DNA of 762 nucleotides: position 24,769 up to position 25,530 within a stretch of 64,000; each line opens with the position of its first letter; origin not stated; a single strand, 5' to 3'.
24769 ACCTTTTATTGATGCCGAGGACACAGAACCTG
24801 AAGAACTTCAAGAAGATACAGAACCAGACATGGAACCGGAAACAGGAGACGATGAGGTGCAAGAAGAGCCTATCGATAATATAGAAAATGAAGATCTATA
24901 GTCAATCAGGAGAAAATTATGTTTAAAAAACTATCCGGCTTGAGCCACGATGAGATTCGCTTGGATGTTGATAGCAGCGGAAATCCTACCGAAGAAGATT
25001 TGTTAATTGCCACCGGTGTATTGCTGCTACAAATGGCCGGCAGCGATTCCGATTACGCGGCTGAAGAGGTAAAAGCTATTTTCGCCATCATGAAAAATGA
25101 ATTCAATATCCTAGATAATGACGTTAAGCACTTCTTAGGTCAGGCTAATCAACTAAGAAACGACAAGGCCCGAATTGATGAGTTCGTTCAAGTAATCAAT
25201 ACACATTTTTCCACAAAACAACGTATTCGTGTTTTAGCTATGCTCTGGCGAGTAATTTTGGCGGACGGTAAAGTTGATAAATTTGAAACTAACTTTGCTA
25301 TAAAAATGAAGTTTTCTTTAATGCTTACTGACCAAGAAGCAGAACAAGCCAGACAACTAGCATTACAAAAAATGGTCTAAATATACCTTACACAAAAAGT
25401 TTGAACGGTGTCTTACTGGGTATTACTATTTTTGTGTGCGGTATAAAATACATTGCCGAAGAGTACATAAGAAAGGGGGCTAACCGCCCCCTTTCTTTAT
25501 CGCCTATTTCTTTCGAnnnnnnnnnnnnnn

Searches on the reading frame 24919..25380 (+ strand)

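Call 16: search_protein_families(library=pfam, proteins=[window:24919-25380:+], max_evalue=0.00001)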
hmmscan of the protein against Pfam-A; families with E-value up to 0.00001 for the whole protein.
window:24919-25380:+ (153 aa): 1 family
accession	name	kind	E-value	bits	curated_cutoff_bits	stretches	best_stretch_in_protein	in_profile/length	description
PF05099.18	TerB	-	5e-22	78.9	24.4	1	30-146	2-118/118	Tellurite resistance protein TerB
